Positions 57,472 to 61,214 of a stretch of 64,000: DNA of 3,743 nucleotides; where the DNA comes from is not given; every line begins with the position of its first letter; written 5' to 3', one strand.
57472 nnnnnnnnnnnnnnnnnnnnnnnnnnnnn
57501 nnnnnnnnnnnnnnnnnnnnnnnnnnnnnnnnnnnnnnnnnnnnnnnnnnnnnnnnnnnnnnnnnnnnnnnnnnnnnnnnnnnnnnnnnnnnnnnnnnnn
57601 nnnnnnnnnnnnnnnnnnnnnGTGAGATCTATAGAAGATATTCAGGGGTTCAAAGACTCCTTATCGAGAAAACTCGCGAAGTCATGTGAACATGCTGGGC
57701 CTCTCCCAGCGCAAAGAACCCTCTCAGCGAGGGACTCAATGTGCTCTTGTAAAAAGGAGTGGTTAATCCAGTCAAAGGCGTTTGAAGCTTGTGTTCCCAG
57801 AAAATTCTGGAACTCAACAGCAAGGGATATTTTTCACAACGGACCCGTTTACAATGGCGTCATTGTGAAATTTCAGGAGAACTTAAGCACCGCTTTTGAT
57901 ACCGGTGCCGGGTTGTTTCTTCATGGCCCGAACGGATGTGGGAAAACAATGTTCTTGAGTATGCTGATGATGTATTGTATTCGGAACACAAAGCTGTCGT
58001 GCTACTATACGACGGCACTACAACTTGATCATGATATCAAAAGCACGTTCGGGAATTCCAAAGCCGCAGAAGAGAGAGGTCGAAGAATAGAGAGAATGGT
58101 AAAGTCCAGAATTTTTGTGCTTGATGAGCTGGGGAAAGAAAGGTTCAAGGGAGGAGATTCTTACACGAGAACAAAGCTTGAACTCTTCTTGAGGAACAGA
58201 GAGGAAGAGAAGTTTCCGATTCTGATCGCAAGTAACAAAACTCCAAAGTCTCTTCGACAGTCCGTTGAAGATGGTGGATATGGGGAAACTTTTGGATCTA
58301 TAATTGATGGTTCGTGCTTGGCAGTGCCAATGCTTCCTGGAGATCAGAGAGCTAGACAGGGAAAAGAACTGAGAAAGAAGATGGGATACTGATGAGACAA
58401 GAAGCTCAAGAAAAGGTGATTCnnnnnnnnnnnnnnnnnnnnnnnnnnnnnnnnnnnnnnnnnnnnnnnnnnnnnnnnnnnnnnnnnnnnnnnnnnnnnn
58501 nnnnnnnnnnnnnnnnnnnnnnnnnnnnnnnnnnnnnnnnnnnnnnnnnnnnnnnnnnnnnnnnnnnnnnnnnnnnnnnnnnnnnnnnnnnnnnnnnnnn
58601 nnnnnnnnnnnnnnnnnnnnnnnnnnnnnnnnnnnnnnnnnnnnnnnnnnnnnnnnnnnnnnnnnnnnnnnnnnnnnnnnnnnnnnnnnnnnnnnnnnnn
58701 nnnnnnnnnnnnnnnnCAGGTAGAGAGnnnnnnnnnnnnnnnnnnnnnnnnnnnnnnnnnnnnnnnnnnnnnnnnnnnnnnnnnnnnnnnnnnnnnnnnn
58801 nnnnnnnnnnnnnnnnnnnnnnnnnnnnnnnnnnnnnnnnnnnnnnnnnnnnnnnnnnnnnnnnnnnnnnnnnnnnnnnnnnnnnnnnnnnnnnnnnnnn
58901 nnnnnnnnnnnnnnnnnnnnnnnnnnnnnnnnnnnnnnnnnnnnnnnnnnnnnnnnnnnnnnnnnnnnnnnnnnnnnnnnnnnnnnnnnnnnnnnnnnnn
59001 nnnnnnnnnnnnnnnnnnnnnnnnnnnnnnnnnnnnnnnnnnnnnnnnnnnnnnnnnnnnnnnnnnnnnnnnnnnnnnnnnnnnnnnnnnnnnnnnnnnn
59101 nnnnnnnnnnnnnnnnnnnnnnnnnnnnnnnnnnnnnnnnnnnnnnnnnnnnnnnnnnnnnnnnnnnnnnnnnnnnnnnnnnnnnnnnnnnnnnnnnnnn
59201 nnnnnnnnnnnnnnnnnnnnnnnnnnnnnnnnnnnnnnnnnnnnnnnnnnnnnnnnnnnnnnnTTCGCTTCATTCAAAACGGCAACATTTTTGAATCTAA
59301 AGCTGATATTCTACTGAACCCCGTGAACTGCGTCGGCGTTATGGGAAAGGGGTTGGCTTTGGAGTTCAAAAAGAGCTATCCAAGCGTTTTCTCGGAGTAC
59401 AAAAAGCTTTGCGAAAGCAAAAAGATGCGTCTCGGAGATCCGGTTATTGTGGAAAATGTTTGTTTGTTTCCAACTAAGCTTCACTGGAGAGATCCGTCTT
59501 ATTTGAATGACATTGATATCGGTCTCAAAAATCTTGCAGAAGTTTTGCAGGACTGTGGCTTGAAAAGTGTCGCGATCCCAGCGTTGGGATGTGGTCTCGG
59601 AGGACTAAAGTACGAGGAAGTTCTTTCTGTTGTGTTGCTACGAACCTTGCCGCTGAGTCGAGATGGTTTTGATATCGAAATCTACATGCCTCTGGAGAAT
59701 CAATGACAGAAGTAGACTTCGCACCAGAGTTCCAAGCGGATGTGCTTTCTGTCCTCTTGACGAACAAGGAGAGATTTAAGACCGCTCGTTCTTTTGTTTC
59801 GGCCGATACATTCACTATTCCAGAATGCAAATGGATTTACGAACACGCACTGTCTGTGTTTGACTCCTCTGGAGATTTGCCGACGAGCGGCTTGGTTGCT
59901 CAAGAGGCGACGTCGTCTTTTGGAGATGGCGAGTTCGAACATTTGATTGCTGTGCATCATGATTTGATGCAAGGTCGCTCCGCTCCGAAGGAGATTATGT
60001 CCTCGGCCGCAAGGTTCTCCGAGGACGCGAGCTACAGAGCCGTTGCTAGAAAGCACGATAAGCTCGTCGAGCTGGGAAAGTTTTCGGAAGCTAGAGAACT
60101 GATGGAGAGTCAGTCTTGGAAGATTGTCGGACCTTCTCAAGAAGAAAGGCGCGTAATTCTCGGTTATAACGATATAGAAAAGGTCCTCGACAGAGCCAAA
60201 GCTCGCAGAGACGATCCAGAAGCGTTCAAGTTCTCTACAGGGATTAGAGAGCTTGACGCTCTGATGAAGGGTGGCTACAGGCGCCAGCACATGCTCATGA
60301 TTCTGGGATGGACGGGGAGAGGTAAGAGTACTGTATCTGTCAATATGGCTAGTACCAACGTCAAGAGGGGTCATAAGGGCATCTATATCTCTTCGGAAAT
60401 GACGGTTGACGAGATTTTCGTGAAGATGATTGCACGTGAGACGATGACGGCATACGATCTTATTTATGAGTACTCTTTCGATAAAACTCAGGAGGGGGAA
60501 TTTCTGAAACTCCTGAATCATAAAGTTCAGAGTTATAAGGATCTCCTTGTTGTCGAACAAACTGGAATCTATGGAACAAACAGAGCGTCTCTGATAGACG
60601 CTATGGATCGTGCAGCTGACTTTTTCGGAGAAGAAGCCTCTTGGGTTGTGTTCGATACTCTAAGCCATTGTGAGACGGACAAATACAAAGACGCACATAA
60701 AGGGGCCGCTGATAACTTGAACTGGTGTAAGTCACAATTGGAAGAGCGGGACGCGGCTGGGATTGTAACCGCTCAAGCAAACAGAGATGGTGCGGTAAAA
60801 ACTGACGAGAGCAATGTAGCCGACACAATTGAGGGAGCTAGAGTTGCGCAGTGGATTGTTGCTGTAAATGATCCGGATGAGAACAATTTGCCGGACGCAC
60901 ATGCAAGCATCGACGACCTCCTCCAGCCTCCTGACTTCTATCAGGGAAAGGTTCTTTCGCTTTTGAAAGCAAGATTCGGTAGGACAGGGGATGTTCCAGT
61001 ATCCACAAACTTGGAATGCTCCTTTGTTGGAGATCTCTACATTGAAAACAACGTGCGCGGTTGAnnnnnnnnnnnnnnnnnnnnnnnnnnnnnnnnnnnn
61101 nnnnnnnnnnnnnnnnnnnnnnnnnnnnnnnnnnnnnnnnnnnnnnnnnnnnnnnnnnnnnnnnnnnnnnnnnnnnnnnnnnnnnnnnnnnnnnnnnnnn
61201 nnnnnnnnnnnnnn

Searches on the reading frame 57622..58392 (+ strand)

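Call 89: search_protein_families(library=pfam, proteins=[window:57622-58392:+], max_evalue=0.01)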
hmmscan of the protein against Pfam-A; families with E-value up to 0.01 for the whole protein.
window:57622-58392:+ (256 aa): 7 families
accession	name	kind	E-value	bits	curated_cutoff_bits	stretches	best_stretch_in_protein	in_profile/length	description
PF01695.23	IstB_IS21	-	2.8e-07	30.7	24.1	1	93-217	90-205/238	IstB-like ATP binding protein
PF00004.35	AAA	-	0.00045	21.1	21.2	1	99-213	2-116/131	ATPase family associated with various cellular activities (AAA)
PF00005.33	ABC_tran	-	0.00077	20.5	25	1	86-116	2-32/137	ABC transporter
PF24883.2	NPHP3_N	-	0.0015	19.2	24.8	1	96-130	23-57/164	Nephrocystin 3, N-terminal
PF24389.1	ORC-CDC6-like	-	0.0026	17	27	1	98-122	35-59/571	ORC-CDC6-like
PF13476.12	AAA_23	-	0.004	18.2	27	1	95-201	18-124/201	AAA domain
PF20720.3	nSTAND3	-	0.0086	16.2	27.2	0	98-139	20-54/155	Novel STAND NTPase 3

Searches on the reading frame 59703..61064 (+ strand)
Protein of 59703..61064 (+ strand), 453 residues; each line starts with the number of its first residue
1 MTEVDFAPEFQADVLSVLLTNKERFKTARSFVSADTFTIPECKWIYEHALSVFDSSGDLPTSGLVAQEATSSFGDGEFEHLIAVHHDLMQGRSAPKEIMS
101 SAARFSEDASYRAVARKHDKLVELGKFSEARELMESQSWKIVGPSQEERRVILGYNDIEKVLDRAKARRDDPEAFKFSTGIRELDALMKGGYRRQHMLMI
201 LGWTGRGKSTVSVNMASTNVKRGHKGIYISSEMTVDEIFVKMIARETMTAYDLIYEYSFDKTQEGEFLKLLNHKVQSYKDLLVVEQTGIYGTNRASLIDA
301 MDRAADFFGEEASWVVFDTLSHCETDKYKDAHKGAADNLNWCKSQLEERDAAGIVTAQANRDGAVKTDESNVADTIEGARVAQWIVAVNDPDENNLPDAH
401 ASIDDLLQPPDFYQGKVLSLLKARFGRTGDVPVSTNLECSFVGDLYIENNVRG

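Call 95: find_encoding_contigs(protein=window:59703-61064:+, flank=10000, max_places=2)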
Protein window:59703-61064:+ (453 aa): no gene with exactly this product is on record in the collection.
